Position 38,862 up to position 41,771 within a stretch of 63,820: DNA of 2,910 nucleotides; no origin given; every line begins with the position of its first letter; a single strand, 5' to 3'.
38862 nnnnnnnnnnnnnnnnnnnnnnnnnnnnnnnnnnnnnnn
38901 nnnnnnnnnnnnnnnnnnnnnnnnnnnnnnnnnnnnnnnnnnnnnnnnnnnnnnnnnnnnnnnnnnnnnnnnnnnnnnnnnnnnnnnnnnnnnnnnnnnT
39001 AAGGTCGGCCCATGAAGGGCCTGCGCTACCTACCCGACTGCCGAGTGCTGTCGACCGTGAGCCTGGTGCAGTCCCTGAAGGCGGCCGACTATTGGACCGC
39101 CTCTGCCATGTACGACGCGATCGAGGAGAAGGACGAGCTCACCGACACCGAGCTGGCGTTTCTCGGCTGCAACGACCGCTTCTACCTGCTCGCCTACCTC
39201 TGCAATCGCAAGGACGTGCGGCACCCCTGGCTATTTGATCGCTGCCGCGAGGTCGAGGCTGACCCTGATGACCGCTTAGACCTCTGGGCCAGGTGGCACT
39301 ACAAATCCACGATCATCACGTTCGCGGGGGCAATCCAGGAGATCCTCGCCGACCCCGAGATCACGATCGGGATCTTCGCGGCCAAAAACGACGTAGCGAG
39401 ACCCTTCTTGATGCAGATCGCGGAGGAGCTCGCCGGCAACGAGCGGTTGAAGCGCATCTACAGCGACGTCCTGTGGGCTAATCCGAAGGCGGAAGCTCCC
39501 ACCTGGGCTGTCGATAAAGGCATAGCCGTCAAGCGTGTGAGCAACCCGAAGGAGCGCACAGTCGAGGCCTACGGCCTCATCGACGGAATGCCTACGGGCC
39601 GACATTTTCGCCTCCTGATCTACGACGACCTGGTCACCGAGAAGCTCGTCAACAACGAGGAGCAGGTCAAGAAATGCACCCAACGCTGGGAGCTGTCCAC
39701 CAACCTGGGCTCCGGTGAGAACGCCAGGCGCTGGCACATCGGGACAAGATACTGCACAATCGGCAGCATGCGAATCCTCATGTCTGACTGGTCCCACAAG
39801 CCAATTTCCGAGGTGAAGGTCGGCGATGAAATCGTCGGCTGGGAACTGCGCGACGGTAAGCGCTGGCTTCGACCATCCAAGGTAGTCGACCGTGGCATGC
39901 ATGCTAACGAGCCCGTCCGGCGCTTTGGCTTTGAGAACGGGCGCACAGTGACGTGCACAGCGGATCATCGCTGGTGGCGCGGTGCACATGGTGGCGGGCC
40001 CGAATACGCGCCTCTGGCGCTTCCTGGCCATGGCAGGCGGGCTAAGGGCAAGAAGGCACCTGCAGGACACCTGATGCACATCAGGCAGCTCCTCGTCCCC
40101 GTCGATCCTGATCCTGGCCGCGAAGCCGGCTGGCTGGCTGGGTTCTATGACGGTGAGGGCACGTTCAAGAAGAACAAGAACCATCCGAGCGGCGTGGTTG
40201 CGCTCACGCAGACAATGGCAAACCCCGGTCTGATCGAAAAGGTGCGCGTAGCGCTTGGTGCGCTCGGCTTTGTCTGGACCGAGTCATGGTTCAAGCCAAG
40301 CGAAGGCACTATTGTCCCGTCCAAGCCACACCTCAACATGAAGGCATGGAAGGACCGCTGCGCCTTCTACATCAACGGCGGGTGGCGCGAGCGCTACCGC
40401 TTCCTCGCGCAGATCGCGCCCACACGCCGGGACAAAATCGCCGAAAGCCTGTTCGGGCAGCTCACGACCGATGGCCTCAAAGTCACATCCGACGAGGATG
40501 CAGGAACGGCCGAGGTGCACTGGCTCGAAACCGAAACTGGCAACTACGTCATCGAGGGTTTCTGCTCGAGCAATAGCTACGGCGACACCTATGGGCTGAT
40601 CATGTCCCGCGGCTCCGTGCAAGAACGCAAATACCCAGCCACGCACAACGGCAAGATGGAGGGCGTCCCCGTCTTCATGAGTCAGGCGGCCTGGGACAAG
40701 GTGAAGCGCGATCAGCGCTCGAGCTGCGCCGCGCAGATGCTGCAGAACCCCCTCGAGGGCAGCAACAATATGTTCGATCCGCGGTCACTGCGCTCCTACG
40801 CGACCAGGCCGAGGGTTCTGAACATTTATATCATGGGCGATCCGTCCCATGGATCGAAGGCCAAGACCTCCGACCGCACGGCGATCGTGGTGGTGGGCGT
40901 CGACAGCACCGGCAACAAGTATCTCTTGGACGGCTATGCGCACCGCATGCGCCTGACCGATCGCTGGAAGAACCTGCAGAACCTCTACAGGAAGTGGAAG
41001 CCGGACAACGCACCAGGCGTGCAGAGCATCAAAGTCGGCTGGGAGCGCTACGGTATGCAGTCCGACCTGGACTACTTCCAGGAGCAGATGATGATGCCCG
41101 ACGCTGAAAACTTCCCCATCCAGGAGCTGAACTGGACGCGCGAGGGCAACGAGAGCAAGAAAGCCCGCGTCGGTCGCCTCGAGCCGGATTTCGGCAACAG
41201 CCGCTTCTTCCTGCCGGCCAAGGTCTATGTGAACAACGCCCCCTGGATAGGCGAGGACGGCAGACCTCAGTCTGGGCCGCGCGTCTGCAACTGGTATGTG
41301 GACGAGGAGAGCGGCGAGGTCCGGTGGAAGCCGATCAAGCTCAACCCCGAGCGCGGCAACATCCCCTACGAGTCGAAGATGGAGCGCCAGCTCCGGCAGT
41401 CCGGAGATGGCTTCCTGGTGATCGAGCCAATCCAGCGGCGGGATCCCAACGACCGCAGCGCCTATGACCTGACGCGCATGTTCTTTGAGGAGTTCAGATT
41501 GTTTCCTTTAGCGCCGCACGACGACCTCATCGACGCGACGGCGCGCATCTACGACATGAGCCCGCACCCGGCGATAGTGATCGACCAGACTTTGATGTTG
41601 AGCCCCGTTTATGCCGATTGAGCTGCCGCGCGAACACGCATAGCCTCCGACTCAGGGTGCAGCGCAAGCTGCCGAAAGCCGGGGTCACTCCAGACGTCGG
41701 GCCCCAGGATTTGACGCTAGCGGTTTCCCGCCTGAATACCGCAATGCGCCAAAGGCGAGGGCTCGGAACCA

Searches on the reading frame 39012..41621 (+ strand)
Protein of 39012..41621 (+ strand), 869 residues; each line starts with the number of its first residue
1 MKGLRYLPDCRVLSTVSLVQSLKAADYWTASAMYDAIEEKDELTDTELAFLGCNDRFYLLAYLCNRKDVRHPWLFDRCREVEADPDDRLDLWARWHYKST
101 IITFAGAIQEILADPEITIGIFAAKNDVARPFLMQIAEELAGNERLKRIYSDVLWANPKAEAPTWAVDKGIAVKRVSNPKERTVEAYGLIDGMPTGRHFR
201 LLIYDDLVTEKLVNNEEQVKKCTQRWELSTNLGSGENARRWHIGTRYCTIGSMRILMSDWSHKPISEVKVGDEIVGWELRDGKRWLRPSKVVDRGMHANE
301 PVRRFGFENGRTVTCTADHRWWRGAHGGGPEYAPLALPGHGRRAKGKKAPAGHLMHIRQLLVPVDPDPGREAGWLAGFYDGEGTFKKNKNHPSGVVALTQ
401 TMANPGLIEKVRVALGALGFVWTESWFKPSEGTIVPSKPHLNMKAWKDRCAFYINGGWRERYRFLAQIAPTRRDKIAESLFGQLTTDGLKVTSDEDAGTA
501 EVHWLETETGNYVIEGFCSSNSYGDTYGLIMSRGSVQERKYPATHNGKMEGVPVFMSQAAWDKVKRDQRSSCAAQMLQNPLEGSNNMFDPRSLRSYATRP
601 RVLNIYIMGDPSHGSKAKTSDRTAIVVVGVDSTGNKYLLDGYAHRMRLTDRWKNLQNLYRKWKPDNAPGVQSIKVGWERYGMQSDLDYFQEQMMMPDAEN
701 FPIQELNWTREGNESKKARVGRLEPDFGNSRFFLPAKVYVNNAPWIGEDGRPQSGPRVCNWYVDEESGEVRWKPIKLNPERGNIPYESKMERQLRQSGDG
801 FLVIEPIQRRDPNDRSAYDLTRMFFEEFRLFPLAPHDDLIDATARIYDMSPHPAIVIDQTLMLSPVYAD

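Call 9: search_protein_families(library=phrogs, max_evalue=0.00001, proteins=[window:39012-41621:+])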
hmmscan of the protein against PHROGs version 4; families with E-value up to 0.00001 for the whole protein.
window:39012-41621:+ (869 aa): 1 family
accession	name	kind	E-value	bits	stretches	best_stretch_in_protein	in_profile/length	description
phrog_38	-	head and packaging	8e-30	105.1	2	565-848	505-701/760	terminase large subunit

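Call 82: search_dna_similar(query=window:39012-41621:+, collection=phages, mode=protein, max_rows=12, max_evalue=1e-10)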
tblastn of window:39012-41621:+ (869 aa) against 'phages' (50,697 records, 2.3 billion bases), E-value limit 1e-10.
Records with a match: 144; places in all: 210; records where one place covers at least 80% of the query: 0.
Best place of each record, by identity: <60% 144.
By first word of the organism name: Mycobacterium 144.
By host as written in the record: Mycobacterium smegmatis mc2 155 111; Mycobacterium smegmatis mc#155 16; Mycobacterium sp. 5; Mycobacterium smegmatis mc2155 4; - 4; Mycobacterium smegmatius mc2 155 2; Mycobacterium smegmatis ATCC 607 1; Mycobacterium 1.
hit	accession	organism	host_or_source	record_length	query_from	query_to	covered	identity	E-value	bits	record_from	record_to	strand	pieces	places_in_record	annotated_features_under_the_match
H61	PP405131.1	Mycobacterium phage DirtMonster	Mycobacterium smegmatis mc#155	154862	235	575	39%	27.9%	1e-13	82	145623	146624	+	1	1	242: terminase large subunit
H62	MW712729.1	Mycobacterium phage BananaFence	Mycobacterium smegmatis mc2 155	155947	235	575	39%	27.9%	2e-13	81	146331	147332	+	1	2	251: terminase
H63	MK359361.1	Mycobacterium phage Darko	Mycobacterium smegmatis mc2 155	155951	235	575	39%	27.9%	2e-13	81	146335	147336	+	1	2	253: terminase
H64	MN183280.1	Mycobacterium phage LolaVinca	Mycobacterium smegmatis mc2 155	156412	235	575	39%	27.9%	2e-13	81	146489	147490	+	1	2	249: terminase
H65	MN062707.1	Mycobacterium phage Grungle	Mycobacterium smegmatis mc2 155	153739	235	575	39%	27.9%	2e-13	81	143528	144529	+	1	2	235: terminase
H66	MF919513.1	Mycobacterium phage Koguma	Mycobacterium smegmatis mc2 155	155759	235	575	39%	27.9%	2e-13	81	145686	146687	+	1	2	terminase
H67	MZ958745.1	Mycobacterium phage Pinkcreek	Mycobacterium smegmatis ATCC 607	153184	235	575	39%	27.9%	2e-13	81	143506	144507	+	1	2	233: terminase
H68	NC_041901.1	Mycobacterium phage Lukilu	Mycobacterium smegmatis mc2 155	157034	235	575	39%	27.9%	2e-13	81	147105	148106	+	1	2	hypothetical protein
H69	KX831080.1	Mycobacterium phage Lukilu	Mycobacterium smegmatis mc2 155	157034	235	575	39%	27.9%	2e-13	81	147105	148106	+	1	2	terminase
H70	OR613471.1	Mycobacterium phage Yassified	Mycobacterium smegmatis mc2 155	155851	235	575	39%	27.9%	2e-13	81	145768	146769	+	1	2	249: terminase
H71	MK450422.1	Mycobacterium phage RoMag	Mycobacterium smegmatis mc2 155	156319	235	575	39%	27.9%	2e-13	81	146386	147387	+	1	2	248: terminase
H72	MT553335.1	Mycobacterium phage Ronan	Mycobacterium smegmatis mc2155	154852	235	575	39%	27.9%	2e-13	81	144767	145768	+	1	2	249: terminase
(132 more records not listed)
